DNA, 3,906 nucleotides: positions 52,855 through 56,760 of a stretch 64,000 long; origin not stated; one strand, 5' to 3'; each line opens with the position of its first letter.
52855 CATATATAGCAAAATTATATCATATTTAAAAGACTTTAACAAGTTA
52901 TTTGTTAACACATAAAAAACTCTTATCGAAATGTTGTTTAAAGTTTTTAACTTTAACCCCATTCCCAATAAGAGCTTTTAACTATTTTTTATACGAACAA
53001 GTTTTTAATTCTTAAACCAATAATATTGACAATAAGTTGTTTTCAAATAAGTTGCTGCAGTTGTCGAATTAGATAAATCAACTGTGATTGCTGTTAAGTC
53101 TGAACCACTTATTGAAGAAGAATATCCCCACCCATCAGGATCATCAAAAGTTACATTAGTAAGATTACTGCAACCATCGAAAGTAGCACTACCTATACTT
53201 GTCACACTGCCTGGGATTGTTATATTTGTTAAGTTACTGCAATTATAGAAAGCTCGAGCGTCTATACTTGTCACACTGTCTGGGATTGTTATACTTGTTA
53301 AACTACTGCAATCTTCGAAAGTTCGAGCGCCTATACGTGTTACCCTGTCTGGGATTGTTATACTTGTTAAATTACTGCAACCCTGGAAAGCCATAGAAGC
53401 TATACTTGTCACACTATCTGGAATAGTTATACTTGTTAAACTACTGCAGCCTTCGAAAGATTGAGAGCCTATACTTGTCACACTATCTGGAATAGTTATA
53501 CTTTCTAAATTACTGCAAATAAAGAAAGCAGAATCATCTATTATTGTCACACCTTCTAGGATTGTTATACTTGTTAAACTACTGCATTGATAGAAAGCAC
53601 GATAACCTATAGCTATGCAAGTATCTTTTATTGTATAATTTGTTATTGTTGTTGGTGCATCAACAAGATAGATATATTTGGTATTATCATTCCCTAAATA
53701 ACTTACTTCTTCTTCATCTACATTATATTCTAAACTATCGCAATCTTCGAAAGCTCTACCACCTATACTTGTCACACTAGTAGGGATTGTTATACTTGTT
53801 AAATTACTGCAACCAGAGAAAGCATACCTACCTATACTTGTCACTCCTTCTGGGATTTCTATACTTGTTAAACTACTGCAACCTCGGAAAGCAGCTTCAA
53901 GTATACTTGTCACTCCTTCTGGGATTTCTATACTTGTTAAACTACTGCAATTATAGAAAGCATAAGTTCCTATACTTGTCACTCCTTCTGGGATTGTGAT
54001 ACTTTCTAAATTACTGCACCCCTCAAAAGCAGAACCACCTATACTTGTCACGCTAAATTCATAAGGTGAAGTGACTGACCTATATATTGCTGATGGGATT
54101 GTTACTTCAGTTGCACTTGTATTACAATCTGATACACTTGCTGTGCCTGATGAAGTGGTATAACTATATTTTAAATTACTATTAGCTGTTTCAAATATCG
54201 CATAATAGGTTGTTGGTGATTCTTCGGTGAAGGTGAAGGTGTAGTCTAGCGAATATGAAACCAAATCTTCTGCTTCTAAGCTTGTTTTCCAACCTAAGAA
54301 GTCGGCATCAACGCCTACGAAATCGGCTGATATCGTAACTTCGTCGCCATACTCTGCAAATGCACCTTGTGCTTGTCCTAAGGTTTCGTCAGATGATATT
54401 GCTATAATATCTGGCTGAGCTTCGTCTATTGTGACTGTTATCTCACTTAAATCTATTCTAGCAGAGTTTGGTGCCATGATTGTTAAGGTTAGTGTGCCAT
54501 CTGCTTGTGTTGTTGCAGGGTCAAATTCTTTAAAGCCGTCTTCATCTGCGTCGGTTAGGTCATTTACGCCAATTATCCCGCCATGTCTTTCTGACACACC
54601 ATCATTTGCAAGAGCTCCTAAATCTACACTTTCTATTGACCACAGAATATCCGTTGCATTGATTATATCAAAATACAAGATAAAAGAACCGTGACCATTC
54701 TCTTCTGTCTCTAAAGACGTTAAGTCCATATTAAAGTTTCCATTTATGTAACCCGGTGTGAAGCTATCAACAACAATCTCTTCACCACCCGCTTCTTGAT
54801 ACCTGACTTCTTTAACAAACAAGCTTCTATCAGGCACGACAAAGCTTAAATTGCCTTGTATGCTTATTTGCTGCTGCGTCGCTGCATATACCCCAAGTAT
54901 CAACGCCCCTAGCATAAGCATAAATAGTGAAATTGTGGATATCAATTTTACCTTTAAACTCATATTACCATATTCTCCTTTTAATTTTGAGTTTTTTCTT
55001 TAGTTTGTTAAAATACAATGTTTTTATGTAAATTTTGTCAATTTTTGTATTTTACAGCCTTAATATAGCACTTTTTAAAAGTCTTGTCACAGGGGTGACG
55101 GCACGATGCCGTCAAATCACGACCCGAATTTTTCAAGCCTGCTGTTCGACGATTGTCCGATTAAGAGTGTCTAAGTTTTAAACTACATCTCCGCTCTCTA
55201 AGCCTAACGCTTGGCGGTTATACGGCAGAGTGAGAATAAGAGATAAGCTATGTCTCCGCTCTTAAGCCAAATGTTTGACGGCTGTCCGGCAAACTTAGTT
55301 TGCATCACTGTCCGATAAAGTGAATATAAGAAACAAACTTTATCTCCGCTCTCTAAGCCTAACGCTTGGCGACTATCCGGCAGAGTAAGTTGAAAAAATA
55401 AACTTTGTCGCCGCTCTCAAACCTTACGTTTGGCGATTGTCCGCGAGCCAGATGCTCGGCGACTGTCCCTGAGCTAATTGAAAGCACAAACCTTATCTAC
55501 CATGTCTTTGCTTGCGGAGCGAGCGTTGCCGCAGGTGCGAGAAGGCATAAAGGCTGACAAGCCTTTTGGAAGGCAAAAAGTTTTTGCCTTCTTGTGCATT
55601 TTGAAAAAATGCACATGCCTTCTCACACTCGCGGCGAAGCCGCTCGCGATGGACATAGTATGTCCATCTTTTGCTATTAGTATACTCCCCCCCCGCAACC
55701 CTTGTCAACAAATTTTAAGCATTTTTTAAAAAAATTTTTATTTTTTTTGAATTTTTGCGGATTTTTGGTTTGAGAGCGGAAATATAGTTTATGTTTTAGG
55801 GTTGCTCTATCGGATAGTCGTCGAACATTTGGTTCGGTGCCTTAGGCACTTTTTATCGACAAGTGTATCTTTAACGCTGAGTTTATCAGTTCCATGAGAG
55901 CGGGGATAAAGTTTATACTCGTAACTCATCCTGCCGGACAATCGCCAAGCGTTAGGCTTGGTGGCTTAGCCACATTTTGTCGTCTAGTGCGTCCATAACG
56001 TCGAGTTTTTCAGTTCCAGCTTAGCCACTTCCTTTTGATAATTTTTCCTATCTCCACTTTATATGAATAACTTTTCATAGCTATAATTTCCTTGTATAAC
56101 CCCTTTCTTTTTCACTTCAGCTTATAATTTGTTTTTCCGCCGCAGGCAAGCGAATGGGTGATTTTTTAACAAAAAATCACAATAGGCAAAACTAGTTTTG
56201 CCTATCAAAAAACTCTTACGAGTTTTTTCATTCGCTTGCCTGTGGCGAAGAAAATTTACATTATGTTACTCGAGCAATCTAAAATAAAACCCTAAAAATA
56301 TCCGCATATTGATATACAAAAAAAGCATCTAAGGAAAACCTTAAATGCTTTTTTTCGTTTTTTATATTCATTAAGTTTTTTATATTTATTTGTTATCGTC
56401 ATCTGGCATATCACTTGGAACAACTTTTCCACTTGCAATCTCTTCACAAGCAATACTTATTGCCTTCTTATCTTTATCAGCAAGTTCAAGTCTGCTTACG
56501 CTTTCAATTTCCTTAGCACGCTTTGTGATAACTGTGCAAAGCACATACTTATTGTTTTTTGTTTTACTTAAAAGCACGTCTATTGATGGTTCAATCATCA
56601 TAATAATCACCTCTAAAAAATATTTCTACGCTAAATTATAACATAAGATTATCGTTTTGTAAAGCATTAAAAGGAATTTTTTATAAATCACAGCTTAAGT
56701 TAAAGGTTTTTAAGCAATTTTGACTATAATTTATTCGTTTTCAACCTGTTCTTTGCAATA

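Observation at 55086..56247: R2: a second, longer copy of the same block in front of the paralogous LRR gene, with a different module count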

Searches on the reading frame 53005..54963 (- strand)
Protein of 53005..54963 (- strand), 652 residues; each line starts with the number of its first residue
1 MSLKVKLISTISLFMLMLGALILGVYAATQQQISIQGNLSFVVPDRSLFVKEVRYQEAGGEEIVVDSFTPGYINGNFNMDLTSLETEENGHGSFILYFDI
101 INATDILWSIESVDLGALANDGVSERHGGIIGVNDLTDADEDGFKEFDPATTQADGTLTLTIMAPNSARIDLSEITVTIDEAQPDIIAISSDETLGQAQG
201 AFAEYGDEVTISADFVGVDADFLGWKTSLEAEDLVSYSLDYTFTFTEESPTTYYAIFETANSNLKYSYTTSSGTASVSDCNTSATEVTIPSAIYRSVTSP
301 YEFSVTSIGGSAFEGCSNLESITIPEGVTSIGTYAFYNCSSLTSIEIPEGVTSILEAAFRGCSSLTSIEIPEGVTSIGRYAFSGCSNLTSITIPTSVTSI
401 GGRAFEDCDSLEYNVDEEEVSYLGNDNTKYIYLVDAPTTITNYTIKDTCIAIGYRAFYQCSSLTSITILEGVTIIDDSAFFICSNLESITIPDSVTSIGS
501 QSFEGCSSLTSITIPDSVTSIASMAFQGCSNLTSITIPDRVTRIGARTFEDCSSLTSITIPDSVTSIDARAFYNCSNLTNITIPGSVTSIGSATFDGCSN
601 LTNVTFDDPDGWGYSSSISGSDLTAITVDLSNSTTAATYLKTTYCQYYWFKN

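Call 16: search_protein_families(library=pfam, proteins=[window:53005-54963:-])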
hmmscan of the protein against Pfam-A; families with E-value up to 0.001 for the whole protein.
window:53005-54963:- (652 aa): 2 families
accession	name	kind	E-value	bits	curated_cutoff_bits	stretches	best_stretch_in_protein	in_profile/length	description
PF13306.12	LRR_5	-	2.8e-92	305.7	27.7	3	304-411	21-126/127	BspA type Leucine rich repeat region (6 copies)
PF13855.12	LRR_8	-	4.8e-17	61.9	27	0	540-583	12-56/61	Leucine rich repeat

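Call 18: find_encoding_contigs(protein=window:53005-54963:-, flank=5000, max_places=10)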
Protein window:53005-54963:- (652 aa): no gene with exactly this product is on record in the collection.

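Call 71: search_protein_families(library=ncbifam, proteins=[window:53005-54963:-], max_evalue=0.01)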
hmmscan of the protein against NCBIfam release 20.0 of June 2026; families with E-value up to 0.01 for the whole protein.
window:53005-54963:- (652 aa): 3 families
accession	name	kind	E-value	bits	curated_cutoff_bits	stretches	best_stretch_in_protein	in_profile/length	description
NF047961.1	adhesin_HupY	equivalog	6.2e-30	104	1250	4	337-407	183-252/978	leucine-rich repeat adhesin HupY/LrrG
NF045861.1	glide_Gli349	exception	3.1e-27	93.8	1750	4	412-513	2652-2750/3169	gliding machinery surface structure protein Gli349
TIGR02167.2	Liste_lipo_26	repeat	6e-20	70.6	30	0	548-560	1-13/26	PARCEL repeat-containing surface protein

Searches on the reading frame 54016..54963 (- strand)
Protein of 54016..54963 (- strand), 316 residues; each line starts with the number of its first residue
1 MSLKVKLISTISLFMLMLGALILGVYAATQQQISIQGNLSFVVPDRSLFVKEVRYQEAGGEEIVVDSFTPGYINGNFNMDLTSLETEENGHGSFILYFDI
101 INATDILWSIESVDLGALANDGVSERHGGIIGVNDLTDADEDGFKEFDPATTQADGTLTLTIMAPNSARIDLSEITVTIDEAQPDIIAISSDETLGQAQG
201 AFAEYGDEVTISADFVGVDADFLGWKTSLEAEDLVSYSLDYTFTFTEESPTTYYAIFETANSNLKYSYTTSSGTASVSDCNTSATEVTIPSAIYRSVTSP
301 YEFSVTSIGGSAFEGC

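Call 25: find_homologous_proteins(query=window:54016-54963:-)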
Query seq(316 aa) (316 aa): 72 proteins with E <= 0.001 among 3518 candidates.
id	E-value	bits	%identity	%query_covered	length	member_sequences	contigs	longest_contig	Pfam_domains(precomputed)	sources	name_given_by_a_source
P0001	1.1e-117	411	70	97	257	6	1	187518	-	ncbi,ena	-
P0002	2.1e-108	380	61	100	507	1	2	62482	PF13306.13,PF13855.13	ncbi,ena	-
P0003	3.4e-108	380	62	97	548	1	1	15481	PF13306.13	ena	-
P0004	2.1e-100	354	61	94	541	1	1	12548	PF13306.13,PF13855.13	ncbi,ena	-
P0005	1.2e-90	322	58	89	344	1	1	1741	PF13306.13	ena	-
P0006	2.7e-85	304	50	100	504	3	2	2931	PF13306.13,PF13855.13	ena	-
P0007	6.0e-77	277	49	100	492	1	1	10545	PF13306.13,PF13855.13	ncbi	-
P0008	1.7e-71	259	51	95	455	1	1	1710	PF13306.13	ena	-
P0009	4.9e-68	248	64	58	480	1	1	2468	PF13306.13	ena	-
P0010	7.4e-65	237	66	59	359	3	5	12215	PF13306.13,PF13855.13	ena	-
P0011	6.3e-58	215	44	100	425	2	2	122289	PF13306.13,PF16820.12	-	-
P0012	6.5e-55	205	58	57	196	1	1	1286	-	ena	-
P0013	1.7e-54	203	43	98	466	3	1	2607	PF13306.13,PF13855.13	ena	-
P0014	9.2e-54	201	56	65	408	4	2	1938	PF13306.13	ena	-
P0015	4.2e-50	189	45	73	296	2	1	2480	-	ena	-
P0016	1.0e-49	188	53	58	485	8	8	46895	PF19789.7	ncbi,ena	-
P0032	1.2e-46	178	52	57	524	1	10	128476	PF19789.7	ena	-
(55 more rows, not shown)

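Call 26: find_encoding_contigs(protein=P0011, flank=4000, max_places=6)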
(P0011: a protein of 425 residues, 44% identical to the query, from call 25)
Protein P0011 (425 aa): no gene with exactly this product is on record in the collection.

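Call 27: find_encoding_contigs(protein=P0001, flank=4000, max_places=6)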
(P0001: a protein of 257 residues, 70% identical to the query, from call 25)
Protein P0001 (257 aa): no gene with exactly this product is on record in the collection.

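Call 28: find_encoding_contigs(protein=P0002, flank=4000, max_places=6)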
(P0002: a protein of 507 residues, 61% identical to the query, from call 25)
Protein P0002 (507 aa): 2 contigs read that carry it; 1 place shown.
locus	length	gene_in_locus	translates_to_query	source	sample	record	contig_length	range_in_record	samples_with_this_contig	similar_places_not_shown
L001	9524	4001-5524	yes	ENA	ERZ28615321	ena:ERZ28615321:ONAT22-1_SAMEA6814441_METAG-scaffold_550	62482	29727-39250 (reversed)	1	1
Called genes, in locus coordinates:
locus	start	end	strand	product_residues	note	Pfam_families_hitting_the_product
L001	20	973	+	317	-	PF13177:DNA_pol3_delta2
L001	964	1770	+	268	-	PF04468:PSP1, PF28472:PSP1_3rd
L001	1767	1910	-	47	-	-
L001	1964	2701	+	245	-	PF02384:N6_Mtase (weak), PF03602:Cons_hypoth95 (weak), PF05971:Methyltransf_10 (weak), PF05175:MTS, PF02475:TRM5-TYW2_MTfase (weak), PF06325:PrmA (weak), PF13847:Methyltransf_31, PF13649:Methyltransf_25, +4 more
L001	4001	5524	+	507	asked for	PF13306:LRR_5, PF13855:LRR_8 (faint), PF13306:LRR_5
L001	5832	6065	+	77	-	-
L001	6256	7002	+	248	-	-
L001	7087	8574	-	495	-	PF08903:DUF1846, PF20921:DUF1846_C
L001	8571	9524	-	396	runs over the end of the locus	PF20706:GT4-conflict, PF13439:Glyco_transf_4, PF13579:Glyco_trans_4_4 (weak), PF00534:Glycos_transf_1, PF13692:Glyco_trans_1_4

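Call 43: find_encoding_contigs(protein=P0032, flank=2500, max_places=10)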
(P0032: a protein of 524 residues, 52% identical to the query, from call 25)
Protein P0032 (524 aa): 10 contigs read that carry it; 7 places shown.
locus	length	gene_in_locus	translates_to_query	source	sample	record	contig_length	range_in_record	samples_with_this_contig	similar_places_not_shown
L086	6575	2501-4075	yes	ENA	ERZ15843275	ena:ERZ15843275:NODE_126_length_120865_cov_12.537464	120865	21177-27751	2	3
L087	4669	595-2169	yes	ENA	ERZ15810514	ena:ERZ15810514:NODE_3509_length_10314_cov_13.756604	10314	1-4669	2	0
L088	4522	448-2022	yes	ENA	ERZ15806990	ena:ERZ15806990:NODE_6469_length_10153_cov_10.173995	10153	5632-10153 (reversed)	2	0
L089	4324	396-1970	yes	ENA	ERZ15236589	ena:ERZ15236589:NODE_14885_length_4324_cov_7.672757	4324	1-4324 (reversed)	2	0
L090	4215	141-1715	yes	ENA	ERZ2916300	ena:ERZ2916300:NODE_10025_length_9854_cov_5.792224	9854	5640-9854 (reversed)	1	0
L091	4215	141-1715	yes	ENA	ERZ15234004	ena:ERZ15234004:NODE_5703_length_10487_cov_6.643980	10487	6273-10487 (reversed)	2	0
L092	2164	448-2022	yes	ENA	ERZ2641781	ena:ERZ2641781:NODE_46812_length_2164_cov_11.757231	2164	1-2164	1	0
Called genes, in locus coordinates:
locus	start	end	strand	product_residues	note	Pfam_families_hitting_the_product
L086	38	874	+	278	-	PF03193:RsgA_GTPase, PF01926:MMR_HSR1 (weak)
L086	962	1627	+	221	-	PF00977:His_biosynth (faint), PF00834:Ribul_P_3_epim, PF13277:YmdB (faint)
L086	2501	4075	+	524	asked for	PF19789:DUF6273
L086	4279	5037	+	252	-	PF02811:PHP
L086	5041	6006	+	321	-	PF14528:LAGLIDADG_3 (faint), PF14527:LAGLIDADG_WhiA, PF02650:HTH_WhiA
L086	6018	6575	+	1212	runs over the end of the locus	PF02811:PHP, PF07733:DNA_pol3_alpha, PF17657:DNA_pol3_finger, PF14579:HHH_6, PF01336:tRNA_anti-codon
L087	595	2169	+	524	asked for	PF19789:DUF6273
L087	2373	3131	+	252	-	PF02811:PHP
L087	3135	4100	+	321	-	PF14528:LAGLIDADG_3 (faint), PF14527:LAGLIDADG_WhiA, PF02650:HTH_WhiA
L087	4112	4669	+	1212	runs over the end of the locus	PF02811:PHP, PF07733:DNA_pol3_alpha, PF17657:DNA_pol3_finger, PF14579:HHH_6, PF01336:tRNA_anti-codon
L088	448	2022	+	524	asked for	PF19789:DUF6273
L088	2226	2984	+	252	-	PF02811:PHP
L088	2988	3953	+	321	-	PF14528:LAGLIDADG_3 (faint), PF14527:LAGLIDADG_WhiA, PF02650:HTH_WhiA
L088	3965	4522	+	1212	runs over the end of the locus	PF02811:PHP, PF07733:DNA_pol3_alpha, PF17657:DNA_pol3_finger, PF14579:HHH_6, PF01336:tRNA_anti-codon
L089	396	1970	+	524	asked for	PF19789:DUF6273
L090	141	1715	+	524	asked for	PF19789:DUF6273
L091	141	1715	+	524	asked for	PF19789:DUF6273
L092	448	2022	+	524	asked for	PF19789:DUF6273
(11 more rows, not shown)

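Call 44: find_encoding_contigs(protein=P0016, flank=2500, max_places=10)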
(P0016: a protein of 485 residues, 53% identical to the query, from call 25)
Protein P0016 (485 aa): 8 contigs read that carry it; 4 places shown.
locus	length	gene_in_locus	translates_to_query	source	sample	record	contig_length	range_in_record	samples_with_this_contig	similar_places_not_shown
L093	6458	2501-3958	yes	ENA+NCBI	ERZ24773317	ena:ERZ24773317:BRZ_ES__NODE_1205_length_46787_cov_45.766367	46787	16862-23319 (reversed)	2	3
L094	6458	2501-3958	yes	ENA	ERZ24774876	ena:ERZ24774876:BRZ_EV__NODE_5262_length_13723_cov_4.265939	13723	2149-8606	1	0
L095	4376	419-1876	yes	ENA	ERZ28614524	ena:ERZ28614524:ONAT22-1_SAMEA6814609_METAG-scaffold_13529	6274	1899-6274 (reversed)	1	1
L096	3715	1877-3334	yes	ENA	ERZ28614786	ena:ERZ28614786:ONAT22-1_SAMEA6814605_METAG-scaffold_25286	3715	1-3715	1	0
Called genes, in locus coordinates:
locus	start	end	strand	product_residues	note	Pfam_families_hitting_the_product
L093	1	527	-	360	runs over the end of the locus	-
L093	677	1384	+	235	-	PF03767:Acid_phosphat_B (weak)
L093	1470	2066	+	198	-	PF02915:Rubrerythrin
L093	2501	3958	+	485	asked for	PF19789:DUF6273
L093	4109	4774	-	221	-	PF14317:YcxB (weak)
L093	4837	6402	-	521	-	PF00158:Sigma54_activat (faint), PF00004:AAA, PF17866:AAA_lid_6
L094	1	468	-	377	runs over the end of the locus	-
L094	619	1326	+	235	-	PF03767:Acid_phosphat_B (weak)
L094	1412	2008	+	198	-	PF02915:Rubrerythrin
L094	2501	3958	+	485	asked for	PF19789:DUF6273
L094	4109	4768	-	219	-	-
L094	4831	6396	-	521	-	PF00158:Sigma54_activat (faint), PF00004:AAA, PF17866:AAA_lid_6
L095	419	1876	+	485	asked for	PF19789:DUF6273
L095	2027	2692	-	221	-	PF14317:YcxB (weak)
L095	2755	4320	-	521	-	PF00158:Sigma54_activat (faint), PF00004:AAA, PF17866:AAA_lid_6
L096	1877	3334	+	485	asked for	PF19789:DUF6273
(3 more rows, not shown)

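Call 52: find_encoding_contigs(protein=P0003, flank=2500, max_places=6)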
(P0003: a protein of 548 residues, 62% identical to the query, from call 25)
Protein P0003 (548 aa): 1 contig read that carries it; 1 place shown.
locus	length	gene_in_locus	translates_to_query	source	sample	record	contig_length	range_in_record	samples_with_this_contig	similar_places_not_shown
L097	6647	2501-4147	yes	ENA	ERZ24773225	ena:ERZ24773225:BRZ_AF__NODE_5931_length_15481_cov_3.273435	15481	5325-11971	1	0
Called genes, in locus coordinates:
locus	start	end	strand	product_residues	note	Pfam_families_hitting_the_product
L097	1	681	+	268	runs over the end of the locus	PF04468:PSP1, PF28472:PSP1_3rd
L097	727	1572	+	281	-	PF03602:Cons_hypoth95 (faint), PF02384:N6_Mtase (weak), PF02475:TRM5-TYW2_MTfase (weak), PF05175:MTS, PF06325:PrmA (weak), PF13847:Methyltransf_31 (weak), PF08241:Methyltransf_11 (weak), PF13649:Methyltransf_25, +1 more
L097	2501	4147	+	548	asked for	PF13306:LRR_5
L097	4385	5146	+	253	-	PF02673:BacA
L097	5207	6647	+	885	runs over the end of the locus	PF00690:Cation_ATPase_N, PF00122:E1-E2_ATPase, PF00702:Hydrolase, PF13246:Cation_ATPase, PF00689:Cation_ATPase_C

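Call 53: find_encoding_contigs(protein=P0004, flank=2500, max_places=6)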
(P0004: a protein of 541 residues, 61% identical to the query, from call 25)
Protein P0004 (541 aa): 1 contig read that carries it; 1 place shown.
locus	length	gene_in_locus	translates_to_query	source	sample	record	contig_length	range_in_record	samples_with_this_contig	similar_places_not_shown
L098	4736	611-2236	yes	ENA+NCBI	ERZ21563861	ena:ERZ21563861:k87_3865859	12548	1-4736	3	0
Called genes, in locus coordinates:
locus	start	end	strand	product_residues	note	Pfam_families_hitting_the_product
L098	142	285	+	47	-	PF01402:RHH_1 (weak), PF19807:DUF6290 (weak)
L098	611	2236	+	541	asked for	PF13855:LRR_8 (faint), PF13306:LRR_5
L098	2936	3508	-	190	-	PF00440:TetR_N, PF14278:TetR_C_8 (weak)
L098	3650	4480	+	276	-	PF02645:DegV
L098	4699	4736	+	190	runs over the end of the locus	PF00625:Guanylate_kin, PF01712:dNK (faint), PF13238:AAA_18, PF13671:AAA_33 (faint)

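Call 54: find_encoding_contigs(protein=P0010, flank=2500, max_places=8)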
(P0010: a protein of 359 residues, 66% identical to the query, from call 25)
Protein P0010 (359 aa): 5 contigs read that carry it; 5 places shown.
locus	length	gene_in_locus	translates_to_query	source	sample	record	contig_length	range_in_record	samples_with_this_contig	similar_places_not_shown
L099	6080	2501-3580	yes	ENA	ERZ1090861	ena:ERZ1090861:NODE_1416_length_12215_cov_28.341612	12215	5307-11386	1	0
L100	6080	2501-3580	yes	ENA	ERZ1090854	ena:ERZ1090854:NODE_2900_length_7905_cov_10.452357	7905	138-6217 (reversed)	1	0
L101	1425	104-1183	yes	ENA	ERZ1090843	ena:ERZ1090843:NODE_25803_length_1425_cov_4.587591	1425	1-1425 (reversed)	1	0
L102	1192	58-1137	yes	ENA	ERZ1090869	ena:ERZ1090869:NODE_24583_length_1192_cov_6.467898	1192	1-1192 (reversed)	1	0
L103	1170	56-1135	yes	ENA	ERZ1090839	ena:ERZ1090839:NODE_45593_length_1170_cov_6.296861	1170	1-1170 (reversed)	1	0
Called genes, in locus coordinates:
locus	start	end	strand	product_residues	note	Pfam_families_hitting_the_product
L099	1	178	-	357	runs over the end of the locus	-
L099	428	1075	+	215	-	-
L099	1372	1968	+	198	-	PF02915:Rubrerythrin, PF21349:RUBY_RBDX (weak)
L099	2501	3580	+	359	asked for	PF13306:LRR_5, PF13855:LRR_8 (faint)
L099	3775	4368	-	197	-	PF14317:YcxB (weak)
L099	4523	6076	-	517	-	PF00158:Sigma54_activat (faint), PF00004:AAA, PF17866:AAA_lid_6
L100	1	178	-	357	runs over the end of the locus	-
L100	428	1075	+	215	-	-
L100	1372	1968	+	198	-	PF02915:Rubrerythrin, PF21349:RUBY_RBDX (weak)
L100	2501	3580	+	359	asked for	PF13306:LRR_5, PF13855:LRR_8 (faint)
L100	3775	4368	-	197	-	PF14317:YcxB (weak)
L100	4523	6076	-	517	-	PF00158:Sigma54_activat (faint), PF00004:AAA, PF17866:AAA_lid_6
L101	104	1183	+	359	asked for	PF13306:LRR_5, PF13855:LRR_8 (faint)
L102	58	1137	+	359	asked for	PF13306:LRR_5, PF13855:LRR_8 (faint)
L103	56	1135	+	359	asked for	PF13306:LRR_5, PF13855:LRR_8 (faint)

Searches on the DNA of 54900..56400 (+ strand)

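Call 7: search_rna_families(source=window, start=54900, end=56400, threshold=evalue, max_evalue=10)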
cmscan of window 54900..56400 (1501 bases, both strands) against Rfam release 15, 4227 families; matches with E-value up to 10: 16.
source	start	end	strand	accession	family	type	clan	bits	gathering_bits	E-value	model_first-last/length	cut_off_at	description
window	56127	56256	+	RF04210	MIR8643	Gene; miRNA;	-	28.1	135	0.0038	1-150/150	no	MIR8643 microRNA precursor family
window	56305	56371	-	RF00617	cHP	Cis-reg;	CL00129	25.9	40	0.015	1-45/45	no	Flavivirus capsid hairpin cHP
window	56314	56377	-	RF02425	SpF01_sRNA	Gene; sRNA;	-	25.8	55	0.66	1-80/80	no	Streptococcus sRNA SpF01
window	56316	56376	+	RF01096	PK-HAV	Cis-reg;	-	25.3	50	2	1-56/56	no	HepA virus 3'-terminal pseudoknot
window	56125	56257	+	RF04199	MIR6027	Gene; miRNA;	-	24.7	95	0.016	1-159/159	no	MIR6027 microRNA precursor family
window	56120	56206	-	RF03080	RT-9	Gene; sRNA;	-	24.2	46.1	0.36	1-92/92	no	RT-9 RNA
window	56302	56375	-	RF02621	BSnc120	Gene; sRNA;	-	24.1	114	0.011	1-88/88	no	Brucella sRNA 120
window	56297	56360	+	RF04312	trpB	Cis-reg;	-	21.8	59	3.6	1-107/107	no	trpB ncRNA motif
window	55570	55624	-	RF02844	RefA9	Gene; antisense;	-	21.4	49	2.1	1-64/64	no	Enterococcus sRNA A9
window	55585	55673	-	RF02397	sau-5971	Gene; sRNA;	-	18.4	90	2.7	1-96/96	no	Staphylococcus sRNA sau-5971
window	56123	56265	+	RF04099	MIR837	Gene; miRNA;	-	17.6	117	3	1-122/122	no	MIR837 microRNA precursor family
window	56171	56217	-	RF00053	mir-7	Gene; miRNA;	-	17.4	51.8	2.5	1-91/91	no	mir-7 microRNA precursor family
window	56180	56205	-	RF03221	mir-6715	Gene; miRNA;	-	16.8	82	7.4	1-57/57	no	mir-6715 microRNA precursor family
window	56319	56354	-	RF04099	MIR837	Gene; miRNA;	-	15.9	117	8.3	1-122/122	no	MIR837 microRNA precursor family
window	55638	55743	+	RF00015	U4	Gene; snRNA; splicing;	CL00007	15.1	46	1.3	1-138/138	no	U4 spliceosomal RNA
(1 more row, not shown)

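Call 12: search_dna_similar(query=window:55086-56260:+, collection=plasmids, mode=distant)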
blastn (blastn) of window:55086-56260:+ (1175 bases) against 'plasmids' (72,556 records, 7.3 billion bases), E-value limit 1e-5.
No match.

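Call 13: search_dna_similar(query=window:55086-56260:+, collection=phages, mode=distant)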
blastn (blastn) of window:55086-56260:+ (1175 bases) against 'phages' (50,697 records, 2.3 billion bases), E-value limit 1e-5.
No match.

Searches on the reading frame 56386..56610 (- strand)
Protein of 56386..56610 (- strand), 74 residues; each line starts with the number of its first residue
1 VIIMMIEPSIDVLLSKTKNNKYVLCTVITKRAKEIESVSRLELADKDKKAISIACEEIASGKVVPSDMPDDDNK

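Call 16: search_protein_families(library=pfam, proteins=[window:56386-56610:-])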
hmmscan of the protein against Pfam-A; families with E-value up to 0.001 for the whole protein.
window:56386-56610:- (74 aa): 1 family
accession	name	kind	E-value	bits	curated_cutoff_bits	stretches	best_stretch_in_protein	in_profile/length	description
PF01192.27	RNA_pol_Rpb6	-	1.1e-09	38.6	26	1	16-63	4-51/53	RNA polymerase Rpb6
